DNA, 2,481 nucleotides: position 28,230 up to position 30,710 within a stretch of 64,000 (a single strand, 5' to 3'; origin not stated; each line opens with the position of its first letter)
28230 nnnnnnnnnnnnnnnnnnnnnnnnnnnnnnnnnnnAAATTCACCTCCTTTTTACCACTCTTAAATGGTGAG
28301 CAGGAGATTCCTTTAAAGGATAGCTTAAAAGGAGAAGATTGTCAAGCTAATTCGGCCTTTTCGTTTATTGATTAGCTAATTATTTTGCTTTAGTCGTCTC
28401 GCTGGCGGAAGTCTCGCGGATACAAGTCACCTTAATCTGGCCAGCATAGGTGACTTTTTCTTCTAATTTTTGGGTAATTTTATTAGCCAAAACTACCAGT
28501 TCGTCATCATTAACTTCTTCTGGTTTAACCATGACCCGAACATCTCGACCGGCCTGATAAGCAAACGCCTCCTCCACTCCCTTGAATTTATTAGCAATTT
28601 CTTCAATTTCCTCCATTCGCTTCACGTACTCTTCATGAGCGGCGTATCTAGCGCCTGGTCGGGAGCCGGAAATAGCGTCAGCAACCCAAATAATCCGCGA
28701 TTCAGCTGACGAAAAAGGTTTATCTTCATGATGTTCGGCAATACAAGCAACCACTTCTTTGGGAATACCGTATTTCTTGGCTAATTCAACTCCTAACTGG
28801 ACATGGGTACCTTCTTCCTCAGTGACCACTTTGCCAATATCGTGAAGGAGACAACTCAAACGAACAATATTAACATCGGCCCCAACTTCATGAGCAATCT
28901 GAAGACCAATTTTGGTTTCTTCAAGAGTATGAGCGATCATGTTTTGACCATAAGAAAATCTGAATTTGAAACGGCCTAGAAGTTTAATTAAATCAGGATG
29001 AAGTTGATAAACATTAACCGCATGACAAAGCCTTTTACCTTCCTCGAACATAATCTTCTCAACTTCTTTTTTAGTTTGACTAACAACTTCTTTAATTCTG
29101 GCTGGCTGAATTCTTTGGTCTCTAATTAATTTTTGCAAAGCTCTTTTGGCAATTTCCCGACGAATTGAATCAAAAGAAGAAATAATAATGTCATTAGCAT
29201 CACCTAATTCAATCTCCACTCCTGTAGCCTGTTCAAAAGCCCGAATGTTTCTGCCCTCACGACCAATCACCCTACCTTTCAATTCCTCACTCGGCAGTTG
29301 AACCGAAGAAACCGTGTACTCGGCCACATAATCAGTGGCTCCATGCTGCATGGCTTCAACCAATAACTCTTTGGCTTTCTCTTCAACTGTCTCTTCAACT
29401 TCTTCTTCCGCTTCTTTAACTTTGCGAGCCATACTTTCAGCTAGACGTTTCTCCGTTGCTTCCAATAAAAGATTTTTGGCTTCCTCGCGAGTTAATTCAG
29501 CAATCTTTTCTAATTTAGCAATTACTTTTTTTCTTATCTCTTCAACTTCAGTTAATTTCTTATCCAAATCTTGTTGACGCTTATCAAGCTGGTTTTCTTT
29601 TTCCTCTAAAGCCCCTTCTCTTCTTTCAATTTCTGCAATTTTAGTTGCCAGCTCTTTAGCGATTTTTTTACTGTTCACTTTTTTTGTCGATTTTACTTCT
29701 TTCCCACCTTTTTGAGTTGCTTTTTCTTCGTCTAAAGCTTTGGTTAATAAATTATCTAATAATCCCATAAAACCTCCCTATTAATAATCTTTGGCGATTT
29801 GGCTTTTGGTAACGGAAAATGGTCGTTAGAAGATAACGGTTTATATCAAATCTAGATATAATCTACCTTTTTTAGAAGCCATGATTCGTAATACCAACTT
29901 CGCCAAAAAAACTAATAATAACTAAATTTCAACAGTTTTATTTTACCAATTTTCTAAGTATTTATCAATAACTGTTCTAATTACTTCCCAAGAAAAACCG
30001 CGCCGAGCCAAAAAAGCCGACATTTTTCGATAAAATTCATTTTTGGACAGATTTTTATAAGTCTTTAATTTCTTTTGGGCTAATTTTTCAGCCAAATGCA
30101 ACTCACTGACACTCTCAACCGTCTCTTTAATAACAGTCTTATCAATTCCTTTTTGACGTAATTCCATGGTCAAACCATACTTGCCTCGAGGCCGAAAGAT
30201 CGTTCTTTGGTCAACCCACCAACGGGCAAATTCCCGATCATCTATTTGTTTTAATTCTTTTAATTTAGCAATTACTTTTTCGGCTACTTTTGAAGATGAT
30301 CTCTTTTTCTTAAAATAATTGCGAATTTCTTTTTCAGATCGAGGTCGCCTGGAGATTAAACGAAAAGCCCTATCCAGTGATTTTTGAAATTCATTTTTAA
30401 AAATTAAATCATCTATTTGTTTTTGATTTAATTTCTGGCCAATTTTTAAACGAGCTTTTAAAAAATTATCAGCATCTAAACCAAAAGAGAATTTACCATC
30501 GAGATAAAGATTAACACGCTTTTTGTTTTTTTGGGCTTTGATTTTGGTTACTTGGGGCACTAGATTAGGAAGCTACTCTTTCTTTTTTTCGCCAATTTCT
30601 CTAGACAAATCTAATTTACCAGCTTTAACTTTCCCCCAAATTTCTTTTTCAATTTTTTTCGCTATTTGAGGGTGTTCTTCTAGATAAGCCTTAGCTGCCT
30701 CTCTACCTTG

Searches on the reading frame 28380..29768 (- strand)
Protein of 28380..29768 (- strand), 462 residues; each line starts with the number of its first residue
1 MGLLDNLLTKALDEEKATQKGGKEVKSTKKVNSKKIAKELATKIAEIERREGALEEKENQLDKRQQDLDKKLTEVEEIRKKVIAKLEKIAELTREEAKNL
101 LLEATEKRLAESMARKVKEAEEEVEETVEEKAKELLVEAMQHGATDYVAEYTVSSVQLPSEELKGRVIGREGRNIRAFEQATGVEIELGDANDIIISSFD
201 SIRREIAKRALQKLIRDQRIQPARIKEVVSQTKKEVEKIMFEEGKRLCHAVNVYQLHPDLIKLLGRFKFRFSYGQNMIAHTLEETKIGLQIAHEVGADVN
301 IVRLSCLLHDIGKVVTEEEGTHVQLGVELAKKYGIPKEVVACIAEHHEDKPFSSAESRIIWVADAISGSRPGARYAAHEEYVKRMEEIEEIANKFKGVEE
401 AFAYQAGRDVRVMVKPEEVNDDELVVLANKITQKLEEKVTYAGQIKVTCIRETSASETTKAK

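Call 51: search_protein_families(library=pfam, proteins=[window:28380-29768:-], max_evalue=0.01)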
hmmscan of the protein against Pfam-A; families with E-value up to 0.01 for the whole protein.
window:28380-29768:- (462 aa): 3 families
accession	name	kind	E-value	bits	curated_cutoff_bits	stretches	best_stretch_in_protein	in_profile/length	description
PF12072.13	RNase_Y_N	-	1.1e-19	71.1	32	1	37-147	91-201/201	RNase Y N-terminal region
PF01966.28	HD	-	1.5e-16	61.1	22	1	278-367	2-114/116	HD domain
PF00013.35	KH_1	-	2e-07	31.1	21.5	1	156-212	4-65/66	KH domain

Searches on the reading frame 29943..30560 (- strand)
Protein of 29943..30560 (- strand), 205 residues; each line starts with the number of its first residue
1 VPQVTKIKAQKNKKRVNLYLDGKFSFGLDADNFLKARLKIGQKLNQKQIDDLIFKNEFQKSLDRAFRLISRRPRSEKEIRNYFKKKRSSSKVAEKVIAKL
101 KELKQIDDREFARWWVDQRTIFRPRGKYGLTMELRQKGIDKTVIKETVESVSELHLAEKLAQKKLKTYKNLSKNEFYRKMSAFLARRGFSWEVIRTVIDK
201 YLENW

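Call 51: search_protein_families(library=pfam, proteins=[window:29943-30560:-], max_evalue=0.01)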
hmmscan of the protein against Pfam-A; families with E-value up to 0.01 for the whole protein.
window:29943-30560:- (205 aa): 3 families
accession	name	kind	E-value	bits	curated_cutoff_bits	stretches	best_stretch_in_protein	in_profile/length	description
PF21982.2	RecX_HTH1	-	1.1e-14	54.6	26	1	63-100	3-40/40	RecX, first three-helix domain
PF21981.2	RecX_HTH3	-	2.7e-14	53.5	26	1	153-198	3-48/48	RecX, third three-helix domain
PF02631.22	RecX_HTH2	-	1.4e-11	44.9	26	1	107-146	1-40/42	RecX, second three-helix domain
